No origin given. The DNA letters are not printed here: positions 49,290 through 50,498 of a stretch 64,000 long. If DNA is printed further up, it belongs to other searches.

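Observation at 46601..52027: Co-directional block of a retropepsin-like protease, two ATP-grasp ligases, an MFS-like transporter and AMP nucleosidase: candidate system for making and exporting a peptide or amino-acid conjugate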

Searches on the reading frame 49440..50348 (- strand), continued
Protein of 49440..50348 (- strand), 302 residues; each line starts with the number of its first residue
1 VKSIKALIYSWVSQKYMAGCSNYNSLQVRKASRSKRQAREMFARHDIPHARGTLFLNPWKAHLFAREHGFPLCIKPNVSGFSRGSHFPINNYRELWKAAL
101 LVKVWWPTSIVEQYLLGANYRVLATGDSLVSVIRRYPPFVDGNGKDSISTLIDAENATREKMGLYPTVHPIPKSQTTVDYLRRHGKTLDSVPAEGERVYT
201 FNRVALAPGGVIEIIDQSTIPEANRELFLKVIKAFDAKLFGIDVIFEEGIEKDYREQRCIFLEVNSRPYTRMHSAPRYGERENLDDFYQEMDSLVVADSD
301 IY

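Call 55: search_protein_families(library=ncbifam, proteins=[P0259, P0261, P0262, P0264, P0267, P0273, P0268, P0256], max_evalue=0.00001)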
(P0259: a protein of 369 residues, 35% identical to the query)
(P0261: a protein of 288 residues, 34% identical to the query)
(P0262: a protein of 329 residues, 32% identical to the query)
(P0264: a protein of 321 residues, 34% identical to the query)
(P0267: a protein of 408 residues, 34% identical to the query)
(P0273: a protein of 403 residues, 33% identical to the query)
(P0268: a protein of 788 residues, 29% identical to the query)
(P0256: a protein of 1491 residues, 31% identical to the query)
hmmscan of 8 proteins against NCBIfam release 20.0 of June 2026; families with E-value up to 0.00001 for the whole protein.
P0259 (369 aa): 13 families
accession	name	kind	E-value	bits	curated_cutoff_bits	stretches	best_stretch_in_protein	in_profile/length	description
TIGR02068.2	cya_phycin_syn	equivalog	5.2e-74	249.7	850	1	33-368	145-473/862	cyanophycin synthetase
NF010623.0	PRK14016.1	subfamily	1.9e-71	241.4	877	1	102-368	210-474/871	cyanophycin synthetase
NF002688.0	PRK02471.1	equivalog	6.2e-61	206.7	425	1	52-368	438-754/756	bifunctional glutamate--cysteine ligase GshA/glutathione synthetase GshB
TIGR01435.1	glu_cys_lig_rel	equivalog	8.6e-39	133.3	656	1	87-365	452-718/719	bifunctional glutamate--cysteine ligase/glutathione synthetase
TIGR03103.1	trio_acet_GNAT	equivalog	8.6e-36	123.6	569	1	47-346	242-527/547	N-acetylglutaminylglutamine synthetase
TIGR00768.1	rimK_fam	subfamily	2e-16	60.2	143.4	1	102-207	83-193/276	RimK family alpha-L-glutamate ligase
TIGR02144.1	LysX_arch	equivalog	1.5e-15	57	275.6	1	103-208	84-194/281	lysine biosynthesis protein LysX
NF040720.1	MptN_Meth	equivalog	2.9e-12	46.3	350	1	102-209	97-207/291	tetrahydromethanopterin:alpha-L-glutamate ligase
NF002378.0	PRK01372.1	subfamily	7.8e-11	41.2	243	1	104-203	98-195/305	D-alanine--D-alanine ligase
TIGR04443.1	F420_CofF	equivalog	2e-07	30.4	300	0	105-209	91-200/283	coenzyme gamma-F420-2:alpha-L-glutamate ligase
NF009405.0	PRK12767.1-4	equivalog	9.7e-07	28.1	390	1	103-193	109-191/320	carbamoyl phosphate synthase-like protein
TIGR01205.1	D_ala_D_alaTIGR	subfamily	5.6e-06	25.6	245.65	0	105-200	105-204/318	D-alanine--D-alanine ligase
NF009402.0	PRK12767.1-1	equivalog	6.8e-06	25.1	218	0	104-188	113-194/329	carbamoyl phosphate synthase-like protein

P0261 (288 aa): 7 families
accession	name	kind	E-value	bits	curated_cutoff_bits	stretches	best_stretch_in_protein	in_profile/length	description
TIGR02068.2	cya_phycin_syn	equivalog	8.4e-56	189.5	850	1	23-275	212-464/862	cyanophycin synthetase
NF010623.0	PRK14016.1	subfamily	1.5e-54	185.5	877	1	23-275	213-465/871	cyanophycin synthetase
NF002688.0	PRK02471.1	equivalog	2.8e-42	145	425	1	18-275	483-745/756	bifunctional glutamate--cysteine ligase GshA/glutathione synthetase GshB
TIGR03103.1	trio_acet_GNAT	equivalog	4.1e-28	98.2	569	1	23-263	296-528/547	N-acetylglutaminylglutamine synthetase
TIGR01435.1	glu_cys_lig_rel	equivalog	7.1e-20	70.8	656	1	22-271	467-709/719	bifunctional glutamate--cysteine ligase/glutathione synthetase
NF002378.0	PRK01372.1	subfamily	9.3e-10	37.7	243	1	24-124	100-198/305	D-alanine--D-alanine ligase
TIGR01205.1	D_ala_D_alaTIGR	subfamily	1.7e-07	30.5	245.65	1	23-125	105-211/318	D-alanine--D-alanine ligase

P0262 (329 aa): 10 families
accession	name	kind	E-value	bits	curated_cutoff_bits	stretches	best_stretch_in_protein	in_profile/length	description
NF010623.0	PRK14016.1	subfamily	4.9e-61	207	877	1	55-326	208-479/871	cyanophycin synthetase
TIGR02068.2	cya_phycin_syn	equivalog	1.5e-60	205.2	850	1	55-324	207-476/862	cyanophycin synthetase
NF002688.0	PRK02471.1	equivalog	5.2e-44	150.7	425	1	9-317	435-750/756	bifunctional glutamate--cysteine ligase GshA/glutathione synthetase GshB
TIGR03103.1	trio_acet_GNAT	equivalog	2.8e-27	95.5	569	1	6-299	241-527/547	N-acetylglutaminylglutamine synthetase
TIGR01435.1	glu_cys_lig_rel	equivalog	5.3e-27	94.4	656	1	56-308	464-709/719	bifunctional glutamate--cysteine ligase/glutathione synthetase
TIGR00768.1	rimK_fam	subfamily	3.8e-11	42.9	143.4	1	47-162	73-193/276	RimK family alpha-L-glutamate ligase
TIGR02144.1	LysX_arch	equivalog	7.4e-11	41.7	275.6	1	47-166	73-197/281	lysine biosynthesis protein LysX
NF002378.0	PRK01372.1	subfamily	6.1e-10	38.3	243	1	55-161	94-198/305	D-alanine--D-alanine ligase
TIGR01205.1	D_ala_D_alaTIGR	subfamily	5.8e-09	35.4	245.65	1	55-164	100-214/318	D-alanine--D-alanine ligase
NF009404.0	PRK12767.1-3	equivalog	2.4e-06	26.7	316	1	44-146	94-195/344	carbamoyl phosphate synthase-like protein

P0264 (321 aa): 12 families
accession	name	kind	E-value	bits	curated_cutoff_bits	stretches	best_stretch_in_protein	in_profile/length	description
NF010623.0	PRK14016.1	subfamily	1.1e-61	209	877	1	54-317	214-473/871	cyanophycin synthetase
TIGR02068.2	cya_phycin_syn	equivalog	7e-61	206.3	850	1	53-316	212-471/862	cyanophycin synthetase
NF002688.0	PRK02471.1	equivalog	4.1e-48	164.3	425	1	50-310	485-746/756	bifunctional glutamate--cysteine ligase GshA/glutathione synthetase GshB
TIGR01435.1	glu_cys_lig_rel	equivalog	4.7e-29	101.2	656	1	51-305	466-709/719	bifunctional glutamate--cysteine ligase/glutathione synthetase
TIGR03103.1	trio_acet_GNAT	equivalog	5.1e-29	101.2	569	1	4-296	249-527/547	N-acetylglutaminylglutamine synthetase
NF002378.0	PRK01372.1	subfamily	6.2e-12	44.8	243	1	50-150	97-194/305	D-alanine--D-alanine ligase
TIGR00768.1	rimK_fam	subfamily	6.1e-09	35.6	143.4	1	53-155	86-193/276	RimK family alpha-L-glutamate ligase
TIGR01205.1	D_ala_D_alaTIGR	subfamily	1.6e-08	33.9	245.65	0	53-146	105-202/318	D-alanine--D-alanine ligase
NF002525.0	PRK01966.1-1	equivalog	5.7e-08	32.1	457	1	50-153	137-242/364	D-alanine--D-alanine ligase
TIGR02144.1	LysX_arch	equivalog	7.4e-07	28.5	275.6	1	52-128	85-159/281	lysine biosynthesis protein LysX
NF000207.3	D_ala_D_ser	equivalog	1.2e-06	27.9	520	1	75-173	155-251/342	D-alanine--D-serine ligase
NF000091.3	D_ala_D_ser_VanG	exception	1.4e-06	27.4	495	1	49-177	131-259/344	D-alanine--D-serine ligase VanG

P0267 (408 aa): 11 families
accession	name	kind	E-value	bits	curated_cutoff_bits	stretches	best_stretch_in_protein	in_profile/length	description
TIGR02068.2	cya_phycin_syn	equivalog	3.7e-71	240.3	850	1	143-402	212-469/862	cyanophycin synthetase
NF010623.0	PRK14016.1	subfamily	9.1e-70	235.8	877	1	143-404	213-472/871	cyanophycin synthetase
NF002688.0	PRK02471.1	equivalog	4.9e-54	183.9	425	1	91-401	437-749/756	bifunctional glutamate--cysteine ligase GshA/glutathione synthetase GshB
TIGR03103.1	trio_acet_GNAT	equivalog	6.5e-32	110.8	569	1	84-385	239-528/547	N-acetylglutaminylglutamine synthetase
TIGR01435.1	glu_cys_lig_rel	equivalog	1.2e-31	109.7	656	1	109-395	432-711/719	bifunctional glutamate--cysteine ligase/glutathione synthetase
NF002378.0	PRK01372.1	subfamily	9.1e-10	37.7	243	1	144-243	100-197/305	D-alanine--D-alanine ligase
TIGR00768.1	rimK_fam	subfamily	6.6e-09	35.5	143.4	1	140-237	83-185/276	RimK family alpha-L-glutamate ligase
TIGR02144.1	LysX_arch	equivalog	1.8e-08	33.8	275.6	1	137-209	80-151/281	lysine biosynthesis protein LysX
TIGR01205.1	D_ala_D_alaTIGR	subfamily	4.8e-07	29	245.65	1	144-243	106-209/318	D-alanine--D-alanine ligase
NF002563.0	PRK02186.1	subfamily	8.1e-06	24.3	625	0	143-239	106-202/890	argininosuccinate lyase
NF009402.0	PRK12767.1-1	equivalog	8.8e-06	24.8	218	0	143-226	114-194/329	carbamoyl phosphate synthase-like protein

P0273 (403 aa): 12 families
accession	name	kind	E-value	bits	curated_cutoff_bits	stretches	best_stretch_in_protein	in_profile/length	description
TIGR02068.2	cya_phycin_syn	equivalog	6e-59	199.9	850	1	138-397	214-469/862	cyanophycin synthetase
NF010623.0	PRK14016.1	subfamily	9.7e-59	199.3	877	1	138-396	215-469/871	cyanophycin synthetase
NF002688.0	PRK02471.1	equivalog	1.1e-38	133.1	425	1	135-395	487-748/756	bifunctional glutamate--cysteine ligase GshA/glutathione synthetase GshB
TIGR03103.1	trio_acet_GNAT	equivalog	2.1e-27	95.9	569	1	74-380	236-528/547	N-acetylglutaminylglutamine synthetase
TIGR01435.1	glu_cys_lig_rel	equivalog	4.8e-19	68.1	656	1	135-388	467-709/719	bifunctional glutamate--cysteine ligase/glutathione synthetase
NF002378.0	PRK01372.1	subfamily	1.5e-10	40.3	243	1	135-234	99-195/305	D-alanine--D-alanine ligase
TIGR02144.1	LysX_arch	equivalog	3.5e-09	36.2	275.6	1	138-218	88-171/281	lysine biosynthesis protein LysX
NF002563.0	PRK02186.1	subfamily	3e-08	32.4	625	1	138-231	108-201/890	argininosuccinate lyase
NF000207.3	D_ala_D_ser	equivalog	1.3e-07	31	520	1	163-244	160-240/342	D-alanine--D-serine ligase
TIGR00768.1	rimK_fam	subfamily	1.5e-07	31.1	143.4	0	138-233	88-188/276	RimK family alpha-L-glutamate ligase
NF000091.3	D_ala_D_ser_VanG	exception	1.9e-07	30.2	495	1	138-261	136-260/344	D-alanine--D-serine ligase VanG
TIGR01205.1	D_ala_D_alaTIGR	subfamily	4.7e-06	25.8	245.65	0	138-235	107-208/318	D-alanine--D-alanine ligase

P0268 (788 aa): 50 families (the best 25 are shown)
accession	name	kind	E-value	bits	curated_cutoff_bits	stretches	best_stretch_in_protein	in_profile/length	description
NF010623.0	PRK14016.1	subfamily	5.5e-133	445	877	2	375-687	164-475/871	cyanophycin synthetase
TIGR02068.2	cya_phycin_syn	equivalog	2.2e-125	419.7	850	2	374-687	162-474/862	cyanophycin synthetase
NF002688.0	PRK02471.1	equivalog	2.2e-100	337.2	425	2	409-687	474-755/756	bifunctional glutamate--cysteine ligase GshA/glutathione synthetase GshB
TIGR03103.1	trio_acet_GNAT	equivalog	5.4e-89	299.2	569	2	374-688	245-545/547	N-acetylglutaminylglutamine synthetase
TIGR01435.1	glu_cys_lig_rel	equivalog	2.1e-65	221.3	656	2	410-675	455-711/719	bifunctional glutamate--cysteine ligase/glutathione synthetase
TIGR00768.1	rimK_fam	subfamily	7e-27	94.5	143.4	2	424-529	87-194/276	RimK family alpha-L-glutamate ligase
NF002378.0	PRK01372.1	subfamily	4.6e-23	81.4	243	2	72-180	91-197/305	D-alanine--D-alanine ligase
TIGR02144.1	LysX_arch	equivalog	1.3e-21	77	275.6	1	420-534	83-199/281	lysine biosynthesis protein LysX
NF040720.1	MptN_Meth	equivalog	2.5e-19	69.4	350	0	425-530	102-207/291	tetrahydromethanopterin:alpha-L-glutamate ligase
NF010996.0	PRK14421.1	equivalog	2.6e-19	69.1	98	1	699-771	7-79/99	acylphosphatase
NF011017.0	PRK14445.1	equivalog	2.3e-17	63.1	97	1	695-770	3-78/92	acylphosphatase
TIGR01205.1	D_ala_D_alaTIGR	subfamily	1.1e-16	60.8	245.65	2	421-519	103-202/318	D-alanine--D-alanine ligase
NF011016.0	PRK14444.1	equivalog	3.2e-15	56.3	103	1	699-775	7-82/92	acylphosphatase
TIGR00877.1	purD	equivalog_domain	3.7e-15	55.7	288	2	74-172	97-201/425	phosphoribosylamine--glycine ligase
NF010998.0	PRK14424.1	equivalog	1.1e-14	54.4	100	1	697-768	12-83/98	acylphosphatase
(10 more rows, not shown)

P0256 (1491 aa): 41 families (the best 25 are shown)
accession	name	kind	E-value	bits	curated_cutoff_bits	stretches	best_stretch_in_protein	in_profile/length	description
NF010623.0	PRK14016.1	subfamily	2.4e-151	505.7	877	3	1120-1403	202-483/871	cyanophycin synthetase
TIGR02068.2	cya_phycin_syn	equivalog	8.9e-151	503.7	850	3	1115-1405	196-484/862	cyanophycin synthetase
NF002688.0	PRK02471.1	equivalog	3.2e-125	419.3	425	3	1081-1395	435-755/756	bifunctional glutamate--cysteine ligase GshA/glutathione synthetase GshB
TIGR03103.1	trio_acet_GNAT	equivalog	1.3e-95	321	569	3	1109-1394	274-543/547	N-acetylglutaminylglutamine synthetase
TIGR01435.1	glu_cys_lig_rel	equivalog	1.3e-75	255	656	3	1132-1384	469-712/719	bifunctional glutamate--cysteine ligase/glutathione synthetase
NF002378.0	PRK01372.1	subfamily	5.7e-26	90.9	243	2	779-887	91-197/305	D-alanine--D-alanine ligase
TIGR00768.1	rimK_fam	subfamily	8.1e-23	81.1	143.4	1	1125-1237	80-194/276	RimK family alpha-L-glutamate ligase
TIGR02917.1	PEP_TPR_lipo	equivalog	1.8e-20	72.4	312.2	1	31-332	454-755/899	XrtA/PEP-CTERM system TPR-repeat protein PrsT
TIGR00877.1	purD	equivalog_domain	9.8e-19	67.4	288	2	1111-1226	86-201/425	phosphoribosylamine--glycine ligase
TIGR01205.1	D_ala_D_alaTIGR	subfamily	1.8e-18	66.6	245.65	1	778-887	96-210/318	D-alanine--D-alanine ligase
NF010996.0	PRK14421.1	equivalog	3.6e-17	62.3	98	1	1407-1469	8-69/99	acylphosphatase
TIGR02144.1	LysX_arch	equivalog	1.2e-15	57.4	275.6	1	1127-1236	82-193/281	lysine biosynthesis protein LysX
NF040720.1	MptN_Meth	equivalog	7e-15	54.9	350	0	785-890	98-206/291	tetrahydromethanopterin:alpha-L-glutamate ligase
NF000091.3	D_ala_D_ser_VanG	exception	4.2e-14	52.1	495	1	780-884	127-233/344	D-alanine--D-serine ligase VanG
NF002525.0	PRK01966.1-1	equivalog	1.2e-12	47.5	457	1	779-884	131-239/364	D-alanine--D-alanine ligase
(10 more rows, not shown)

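Call 60: search_protein_families(library=pfam, proteins=[L116:5834-7168:+, L116:3424-3957:+, L116:7187-8059:+, L116:8425-8856:+], max_evalue=0.01)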
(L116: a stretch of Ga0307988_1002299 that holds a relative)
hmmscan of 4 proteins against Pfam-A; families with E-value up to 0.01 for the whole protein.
L116:5834-7168:+ (444 aa): 6 families
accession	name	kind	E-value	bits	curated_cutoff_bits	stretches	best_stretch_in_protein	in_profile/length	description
PF01645.23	Glu_synthase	-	2.5e-115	386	20.4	1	92-417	42-368/369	Conserved region in glutamate synthase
PF01070.24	FMN_dh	-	1.9e-07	30.9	24.9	1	319-361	268-310/350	FMN-dependent dehydrogenase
PF00478.31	IMPDH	-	3e-07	30.2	25.6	1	300-356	187-239/345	IMP dehydrogenase / GMP reductase domain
PF03060.21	NMO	-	2.4e-06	27.6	28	1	278-358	157-227/331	Nitronate monooxygenase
PF21349.2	RUBY_RBDX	-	1.1e-05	25.3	26.5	1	8-35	3-30/30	Rubrerythrin, rubredoxin-like domain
PF04898.20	Glu_syn_central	-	0.0075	16.1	22.8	0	297-365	161-225/277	Glutamate synthase central domain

L116:3424-3957:+ (177 aa): 1 family
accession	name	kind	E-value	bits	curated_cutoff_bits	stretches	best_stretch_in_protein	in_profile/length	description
PF05995.18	CDO_I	-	0.0012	18.8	23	1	69-124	58-114/170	Cysteine dioxygenase type I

L116:7187-8059:+ (290 aa): 9 families
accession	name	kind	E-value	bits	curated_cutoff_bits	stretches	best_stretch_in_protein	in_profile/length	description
PF09098.15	Dehyd-heme_bind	-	4e-11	43.3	25.2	2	229-287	3-65/167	Quinohemoprotein amine dehydrogenase A, alpha subunit, haem binding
PF13442.11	Cytochrome_CBB3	-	1.2e-05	26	27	0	228-284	5-67/68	Cytochrome C oxidase, cbb3-type, subunit III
PF22113.1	Mtrc-MtrF_II-IV_dom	-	5.6e-05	23.2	30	1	158-265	4-110/176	Outer membrane cytochrome MtrC/MtrF-like, domains II/IV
PF02167.20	Cytochrom_C1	-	0.0007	19.8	22.8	0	155-190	18-54/219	Cytochrome C1 family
PF14376.11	Haem_bd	-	0.0012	19.2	27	0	213-243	16-48/133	Haem-binding domain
PF00034.26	Cytochrom_C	-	0.0014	20.4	21.3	0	229-243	4-18/90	Cytochrome c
PF10643.14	Cytochrome-c551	-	0.0016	18.5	27.1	0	35-189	39-192/216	Photosystem P840 reaction-centre cytochrome c-551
PF14537.11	Cytochrom_c3_2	-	0.0049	17.7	25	0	155-179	21-45/79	Cytochrome c3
PF01292.26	Ni_hydr_CYTB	-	0.0076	16.5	30.1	0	13-85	13-85/179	Prokaryotic cytochrome b561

L116:8425-8856:+ (143 aa): 0 families

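Call 64: search_solved_structures(query=A5, max_evalue=1, show_alignments=2)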
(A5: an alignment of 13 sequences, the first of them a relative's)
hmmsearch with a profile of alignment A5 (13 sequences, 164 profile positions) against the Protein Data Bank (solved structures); distinct sequences matched with E-value up to 1: 26.
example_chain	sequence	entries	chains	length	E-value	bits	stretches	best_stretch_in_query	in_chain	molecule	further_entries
9t7v_A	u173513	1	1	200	1e-08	38.4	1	34-155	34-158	Cysteine dioxygenase type 1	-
4pix_A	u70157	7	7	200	1e-08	38.3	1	34-155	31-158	Cysteine dioxygenase type 1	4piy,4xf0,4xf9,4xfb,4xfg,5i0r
6u4s_A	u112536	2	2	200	1.3e-08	38.1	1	30-155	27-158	Cysteine dioxygenase type 1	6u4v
6u4l_A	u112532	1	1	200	1.3e-08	38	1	30-155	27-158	Cysteine dioxygenase type 1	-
6bgf_A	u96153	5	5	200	1.4e-08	37.9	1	34-155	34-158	Cysteine dioxygenase type 1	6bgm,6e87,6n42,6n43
2ic1_A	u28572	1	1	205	2e-08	37.4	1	20-155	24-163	Cysteine dioxygenase type 1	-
8vl9_D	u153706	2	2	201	2.1e-08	37.4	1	34-155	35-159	Cysteine dioxygenase type 1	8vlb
4yyo_A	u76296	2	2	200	3.3e-08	36.7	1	34-155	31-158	Cysteine dioxygenase type 1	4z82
2b5h_A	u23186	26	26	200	3.4e-08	36.7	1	34-155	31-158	Cysteine dioxygenase type I | Cysteine dioxygenase type 1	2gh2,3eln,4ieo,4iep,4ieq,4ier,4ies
2atf_A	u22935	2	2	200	3.4e-08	36.7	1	34-155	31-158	Cysteine dioxygenase type I | Cysteine dioxygenase type 1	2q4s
4yni_A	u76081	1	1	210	3.7e-08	36.5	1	34-155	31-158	Cysteine dioxygenase type 1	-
4ubg_A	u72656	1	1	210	5.5e-08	36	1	34-155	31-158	Cysteine dioxygenase type 1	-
6bpr_A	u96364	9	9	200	1.1e-07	35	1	34-155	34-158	Cysteine dioxygenase type 1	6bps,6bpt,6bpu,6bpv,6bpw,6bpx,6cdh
4xet_A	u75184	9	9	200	1.7e-07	34.4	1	34-155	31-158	Cysteine dioxygenase type 1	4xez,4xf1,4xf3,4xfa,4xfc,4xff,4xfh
4ubh_A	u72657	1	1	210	1.9e-07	34.3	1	34-155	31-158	Cysteine dioxygenase type 1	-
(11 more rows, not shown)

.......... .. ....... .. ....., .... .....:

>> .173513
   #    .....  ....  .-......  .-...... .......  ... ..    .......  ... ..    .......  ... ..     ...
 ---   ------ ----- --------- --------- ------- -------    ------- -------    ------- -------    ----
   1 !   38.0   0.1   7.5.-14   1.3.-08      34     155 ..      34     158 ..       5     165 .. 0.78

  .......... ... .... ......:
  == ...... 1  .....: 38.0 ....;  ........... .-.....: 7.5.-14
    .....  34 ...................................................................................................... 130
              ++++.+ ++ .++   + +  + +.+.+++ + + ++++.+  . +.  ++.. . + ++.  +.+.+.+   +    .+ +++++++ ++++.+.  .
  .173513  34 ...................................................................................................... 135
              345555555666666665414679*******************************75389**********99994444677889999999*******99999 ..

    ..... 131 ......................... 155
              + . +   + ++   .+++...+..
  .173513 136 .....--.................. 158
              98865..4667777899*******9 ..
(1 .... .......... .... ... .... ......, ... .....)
